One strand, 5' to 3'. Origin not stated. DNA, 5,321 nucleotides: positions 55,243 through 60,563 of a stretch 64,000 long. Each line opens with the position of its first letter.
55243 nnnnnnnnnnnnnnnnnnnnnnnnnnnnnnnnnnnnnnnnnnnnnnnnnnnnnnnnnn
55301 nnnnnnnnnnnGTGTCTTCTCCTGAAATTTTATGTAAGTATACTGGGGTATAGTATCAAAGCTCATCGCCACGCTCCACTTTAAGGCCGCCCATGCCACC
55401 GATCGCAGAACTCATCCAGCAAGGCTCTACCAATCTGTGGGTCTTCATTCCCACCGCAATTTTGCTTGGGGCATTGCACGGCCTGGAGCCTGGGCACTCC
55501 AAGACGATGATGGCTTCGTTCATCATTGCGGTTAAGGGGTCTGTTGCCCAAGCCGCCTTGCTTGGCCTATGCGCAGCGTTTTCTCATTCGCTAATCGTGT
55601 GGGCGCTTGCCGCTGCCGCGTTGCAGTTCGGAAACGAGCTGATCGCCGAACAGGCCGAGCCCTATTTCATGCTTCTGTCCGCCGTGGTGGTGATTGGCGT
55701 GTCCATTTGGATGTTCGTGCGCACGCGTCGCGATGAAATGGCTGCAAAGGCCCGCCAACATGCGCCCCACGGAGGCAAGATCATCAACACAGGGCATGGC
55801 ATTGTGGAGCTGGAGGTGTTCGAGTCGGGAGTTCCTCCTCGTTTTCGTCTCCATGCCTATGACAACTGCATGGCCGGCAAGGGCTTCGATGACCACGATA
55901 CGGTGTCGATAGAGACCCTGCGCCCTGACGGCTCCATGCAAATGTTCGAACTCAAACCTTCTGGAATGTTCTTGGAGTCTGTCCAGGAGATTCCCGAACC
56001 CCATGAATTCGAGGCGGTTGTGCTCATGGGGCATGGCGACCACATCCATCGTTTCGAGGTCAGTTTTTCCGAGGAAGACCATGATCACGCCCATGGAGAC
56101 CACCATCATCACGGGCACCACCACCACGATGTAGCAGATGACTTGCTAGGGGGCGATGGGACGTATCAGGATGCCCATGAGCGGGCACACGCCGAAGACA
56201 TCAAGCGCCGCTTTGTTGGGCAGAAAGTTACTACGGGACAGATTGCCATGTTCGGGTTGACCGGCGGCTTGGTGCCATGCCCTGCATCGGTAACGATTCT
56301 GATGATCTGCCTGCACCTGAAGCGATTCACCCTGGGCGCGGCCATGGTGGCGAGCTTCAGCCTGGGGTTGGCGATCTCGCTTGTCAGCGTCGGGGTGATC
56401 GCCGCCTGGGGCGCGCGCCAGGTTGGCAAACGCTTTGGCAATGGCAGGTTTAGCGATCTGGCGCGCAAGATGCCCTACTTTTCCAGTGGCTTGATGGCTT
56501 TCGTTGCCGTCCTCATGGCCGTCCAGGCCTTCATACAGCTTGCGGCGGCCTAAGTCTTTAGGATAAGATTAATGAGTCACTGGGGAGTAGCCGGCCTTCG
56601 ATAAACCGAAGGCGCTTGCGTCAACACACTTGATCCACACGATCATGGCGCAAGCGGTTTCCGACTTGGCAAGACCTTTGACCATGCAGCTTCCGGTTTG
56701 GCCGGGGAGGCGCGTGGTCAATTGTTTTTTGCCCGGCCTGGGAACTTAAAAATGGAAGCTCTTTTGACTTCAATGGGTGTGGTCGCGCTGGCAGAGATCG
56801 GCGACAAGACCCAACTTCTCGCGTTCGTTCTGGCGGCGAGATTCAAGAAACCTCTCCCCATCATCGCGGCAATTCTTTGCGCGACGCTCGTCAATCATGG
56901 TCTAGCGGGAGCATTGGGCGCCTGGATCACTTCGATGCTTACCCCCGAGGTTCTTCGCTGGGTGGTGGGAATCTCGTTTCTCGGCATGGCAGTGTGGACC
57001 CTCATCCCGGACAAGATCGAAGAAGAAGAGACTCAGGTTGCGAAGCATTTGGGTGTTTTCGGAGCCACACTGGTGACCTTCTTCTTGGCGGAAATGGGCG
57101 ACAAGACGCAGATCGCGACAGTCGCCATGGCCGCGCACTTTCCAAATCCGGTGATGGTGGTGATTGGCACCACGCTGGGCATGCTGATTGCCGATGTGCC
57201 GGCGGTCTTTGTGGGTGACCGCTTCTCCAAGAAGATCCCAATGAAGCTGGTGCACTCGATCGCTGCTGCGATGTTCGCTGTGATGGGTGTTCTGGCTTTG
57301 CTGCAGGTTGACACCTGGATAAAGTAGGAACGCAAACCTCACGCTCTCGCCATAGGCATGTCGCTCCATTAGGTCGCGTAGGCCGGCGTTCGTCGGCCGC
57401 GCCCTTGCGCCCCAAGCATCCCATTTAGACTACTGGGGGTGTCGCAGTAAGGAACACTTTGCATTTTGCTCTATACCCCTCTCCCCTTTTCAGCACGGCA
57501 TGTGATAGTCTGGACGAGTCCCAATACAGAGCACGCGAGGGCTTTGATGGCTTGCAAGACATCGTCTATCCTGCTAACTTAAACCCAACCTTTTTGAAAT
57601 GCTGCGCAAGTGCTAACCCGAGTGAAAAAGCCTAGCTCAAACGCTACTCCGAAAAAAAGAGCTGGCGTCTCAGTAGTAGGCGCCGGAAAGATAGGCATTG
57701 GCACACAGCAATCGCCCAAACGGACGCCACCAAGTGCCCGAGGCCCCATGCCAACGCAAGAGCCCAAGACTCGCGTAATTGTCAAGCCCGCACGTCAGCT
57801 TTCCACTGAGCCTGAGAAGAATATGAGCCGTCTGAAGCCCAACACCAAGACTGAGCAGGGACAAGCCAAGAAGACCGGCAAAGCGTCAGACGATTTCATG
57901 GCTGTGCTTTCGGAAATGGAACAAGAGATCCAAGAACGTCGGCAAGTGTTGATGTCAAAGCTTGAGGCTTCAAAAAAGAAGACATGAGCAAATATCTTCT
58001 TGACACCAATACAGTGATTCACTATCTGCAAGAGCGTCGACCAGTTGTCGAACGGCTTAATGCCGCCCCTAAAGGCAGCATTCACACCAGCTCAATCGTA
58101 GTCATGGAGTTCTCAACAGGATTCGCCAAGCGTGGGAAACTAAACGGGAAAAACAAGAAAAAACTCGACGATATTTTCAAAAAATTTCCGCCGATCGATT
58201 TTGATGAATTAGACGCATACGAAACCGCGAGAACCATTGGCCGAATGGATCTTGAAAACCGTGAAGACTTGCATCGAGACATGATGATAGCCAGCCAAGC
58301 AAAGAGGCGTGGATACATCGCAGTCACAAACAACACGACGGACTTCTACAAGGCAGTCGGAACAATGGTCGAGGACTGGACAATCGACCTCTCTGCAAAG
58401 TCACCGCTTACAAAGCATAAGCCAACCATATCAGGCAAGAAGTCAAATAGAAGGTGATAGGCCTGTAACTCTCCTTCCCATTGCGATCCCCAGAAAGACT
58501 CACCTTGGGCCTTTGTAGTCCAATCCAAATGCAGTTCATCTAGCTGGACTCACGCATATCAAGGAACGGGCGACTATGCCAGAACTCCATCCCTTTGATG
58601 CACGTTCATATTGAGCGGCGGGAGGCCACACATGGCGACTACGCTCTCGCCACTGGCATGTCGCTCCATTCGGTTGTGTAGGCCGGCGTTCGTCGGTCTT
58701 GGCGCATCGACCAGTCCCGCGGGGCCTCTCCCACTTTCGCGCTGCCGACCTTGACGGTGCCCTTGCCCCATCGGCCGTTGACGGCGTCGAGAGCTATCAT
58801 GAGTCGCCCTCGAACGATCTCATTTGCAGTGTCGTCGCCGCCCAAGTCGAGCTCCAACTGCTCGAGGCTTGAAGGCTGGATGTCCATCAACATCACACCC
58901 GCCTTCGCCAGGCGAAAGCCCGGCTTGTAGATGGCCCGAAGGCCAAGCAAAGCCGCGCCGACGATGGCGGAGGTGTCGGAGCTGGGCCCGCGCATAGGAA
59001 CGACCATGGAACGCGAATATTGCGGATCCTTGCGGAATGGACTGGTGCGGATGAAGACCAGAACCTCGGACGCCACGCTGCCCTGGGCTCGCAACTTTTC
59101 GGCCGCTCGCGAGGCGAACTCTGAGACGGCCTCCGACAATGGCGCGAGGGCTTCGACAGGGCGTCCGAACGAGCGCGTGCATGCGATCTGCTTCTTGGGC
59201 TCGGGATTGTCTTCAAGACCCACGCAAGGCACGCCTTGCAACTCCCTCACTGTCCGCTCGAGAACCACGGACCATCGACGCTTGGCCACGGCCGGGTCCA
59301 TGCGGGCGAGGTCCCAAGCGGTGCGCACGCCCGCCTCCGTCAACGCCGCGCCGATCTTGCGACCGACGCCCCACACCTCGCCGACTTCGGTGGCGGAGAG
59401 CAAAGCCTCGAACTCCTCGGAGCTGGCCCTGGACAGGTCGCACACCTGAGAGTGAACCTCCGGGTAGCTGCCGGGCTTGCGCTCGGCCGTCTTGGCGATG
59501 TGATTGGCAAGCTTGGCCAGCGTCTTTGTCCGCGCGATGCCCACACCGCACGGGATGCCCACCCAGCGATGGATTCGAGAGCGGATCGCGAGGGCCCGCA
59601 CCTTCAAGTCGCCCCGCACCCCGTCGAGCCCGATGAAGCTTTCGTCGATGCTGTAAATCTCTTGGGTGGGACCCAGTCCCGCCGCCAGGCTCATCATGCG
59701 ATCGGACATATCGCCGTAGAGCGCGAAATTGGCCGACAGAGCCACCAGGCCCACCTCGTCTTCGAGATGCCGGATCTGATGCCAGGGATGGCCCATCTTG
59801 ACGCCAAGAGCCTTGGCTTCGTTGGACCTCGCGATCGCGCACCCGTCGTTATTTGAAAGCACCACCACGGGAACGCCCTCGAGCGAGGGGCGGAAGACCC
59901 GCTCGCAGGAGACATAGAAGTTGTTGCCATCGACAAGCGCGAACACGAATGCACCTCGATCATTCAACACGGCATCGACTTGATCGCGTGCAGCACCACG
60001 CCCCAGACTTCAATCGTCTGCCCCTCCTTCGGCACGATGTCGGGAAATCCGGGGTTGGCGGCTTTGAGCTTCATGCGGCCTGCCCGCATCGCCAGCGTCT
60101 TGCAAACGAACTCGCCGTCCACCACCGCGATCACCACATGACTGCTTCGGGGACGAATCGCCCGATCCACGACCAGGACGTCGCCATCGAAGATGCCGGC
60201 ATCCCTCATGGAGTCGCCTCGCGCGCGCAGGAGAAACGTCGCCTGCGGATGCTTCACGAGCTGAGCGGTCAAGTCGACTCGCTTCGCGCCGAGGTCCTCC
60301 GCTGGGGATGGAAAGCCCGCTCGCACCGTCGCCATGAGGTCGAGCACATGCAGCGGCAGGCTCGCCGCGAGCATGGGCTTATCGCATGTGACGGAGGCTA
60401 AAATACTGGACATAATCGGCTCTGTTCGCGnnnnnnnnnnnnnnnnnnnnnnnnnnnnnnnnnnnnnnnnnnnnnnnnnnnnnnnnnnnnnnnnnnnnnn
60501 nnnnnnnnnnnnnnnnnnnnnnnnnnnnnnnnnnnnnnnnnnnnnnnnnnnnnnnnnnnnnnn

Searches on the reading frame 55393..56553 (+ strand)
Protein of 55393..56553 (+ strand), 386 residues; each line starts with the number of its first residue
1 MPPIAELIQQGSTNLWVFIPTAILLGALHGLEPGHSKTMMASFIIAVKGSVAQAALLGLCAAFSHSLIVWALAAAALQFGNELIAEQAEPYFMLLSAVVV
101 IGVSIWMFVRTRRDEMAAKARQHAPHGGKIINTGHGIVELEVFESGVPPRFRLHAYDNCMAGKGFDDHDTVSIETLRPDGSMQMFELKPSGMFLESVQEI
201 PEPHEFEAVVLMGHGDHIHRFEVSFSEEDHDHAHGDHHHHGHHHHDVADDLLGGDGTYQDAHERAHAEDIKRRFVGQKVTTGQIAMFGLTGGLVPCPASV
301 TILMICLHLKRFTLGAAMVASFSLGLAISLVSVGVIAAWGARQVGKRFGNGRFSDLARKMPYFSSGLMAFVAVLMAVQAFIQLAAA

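Call 8: search_protein_families(library=pfam, proteins=[window:55393-56553:+], max_evalue=0.01)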
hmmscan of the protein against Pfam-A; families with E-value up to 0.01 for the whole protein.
window:55393-56553:+ (386 aa): 2 families
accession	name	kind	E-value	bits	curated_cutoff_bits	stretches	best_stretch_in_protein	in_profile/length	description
PF03824.22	NicO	-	1.1e-38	133.7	27.7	2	229-381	130-282/287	High-affinity nickel-transport protein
PF13386.12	DsbD_2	-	5.7e-05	23.5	24.9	1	273-347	114-184/199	Cytochrome C biogenesis protein transmembrane region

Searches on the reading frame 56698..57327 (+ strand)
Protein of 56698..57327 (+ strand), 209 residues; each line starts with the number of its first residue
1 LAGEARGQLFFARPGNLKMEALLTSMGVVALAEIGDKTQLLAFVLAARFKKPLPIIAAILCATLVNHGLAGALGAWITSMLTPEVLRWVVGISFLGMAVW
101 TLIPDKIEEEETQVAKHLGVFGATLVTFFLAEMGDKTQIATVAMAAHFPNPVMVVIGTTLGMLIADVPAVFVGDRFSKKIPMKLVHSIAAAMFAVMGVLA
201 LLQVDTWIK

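Call 8: search_protein_families(library=pfam, proteins=[window:56698-57327:+], max_evalue=0.01)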
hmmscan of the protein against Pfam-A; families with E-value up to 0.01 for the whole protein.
window:56698-57327:+ (209 aa): 2 families
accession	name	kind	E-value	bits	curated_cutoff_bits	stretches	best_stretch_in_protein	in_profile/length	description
PF01169.24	GDT1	-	1.7e-46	156.8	27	2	123-197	2-75/75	Divalent cation/proton antiporter GDT1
PF01925.25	TauE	-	1.1e-05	25.7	32.6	1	69-124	75-138/237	Sulfite exporter TauE/SafE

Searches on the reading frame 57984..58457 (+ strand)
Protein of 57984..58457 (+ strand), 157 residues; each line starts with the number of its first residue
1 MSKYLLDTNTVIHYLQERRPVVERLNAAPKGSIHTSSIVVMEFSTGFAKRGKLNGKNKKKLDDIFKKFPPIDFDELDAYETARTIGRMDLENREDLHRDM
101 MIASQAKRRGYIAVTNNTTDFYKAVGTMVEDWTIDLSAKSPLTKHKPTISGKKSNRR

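Call 8: search_protein_families(library=pfam, proteins=[window:57984-58457:+], max_evalue=0.01)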
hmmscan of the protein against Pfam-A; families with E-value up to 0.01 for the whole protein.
window:57984-58457:+ (157 aa): 1 family
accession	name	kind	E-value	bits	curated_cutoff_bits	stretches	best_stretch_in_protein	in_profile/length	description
PF01850.27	PIN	-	1.4e-10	42.3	23.6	1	4-123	1-116/120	PIN domain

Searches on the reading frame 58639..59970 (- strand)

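Call 9: search_protein_families(library=pfam, proteins=[window:58639-59970:-], max_evalue=0.01)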
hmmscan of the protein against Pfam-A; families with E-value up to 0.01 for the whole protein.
window:58639-59970:- (443 aa): 4 families
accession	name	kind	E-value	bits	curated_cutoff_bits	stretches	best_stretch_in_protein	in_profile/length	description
PF00817.25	IMS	-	1.5e-31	109.8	23.2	1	13-156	1-147/148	impB/mucB/samB family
PF11799.13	IMS_C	-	6.9e-23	81.6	20.7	1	259-374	1-109/109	impB/mucB/samB family C-terminal domain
PF13438.11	DUF4113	-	8.2e-19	67.8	24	1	389-441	2-51/51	Domain of unknown function (DUF4113)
PF11798.14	IMS_HHH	-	0.00019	21.9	24.4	1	185-215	2-32/32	IMS family HHH motif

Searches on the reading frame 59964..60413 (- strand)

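Call 9: search_protein_families(library=pfam, proteins=[window:59964-60413:-], max_evalue=0.01)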
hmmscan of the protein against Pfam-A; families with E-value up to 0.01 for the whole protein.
window:59964-60413:- (149 aa): 1 family
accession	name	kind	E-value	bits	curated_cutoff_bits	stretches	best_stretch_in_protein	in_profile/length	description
PF00717.28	Peptidase_S24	-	2.5e-25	88.9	23.3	1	26-140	2-115/116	Peptidase S24-like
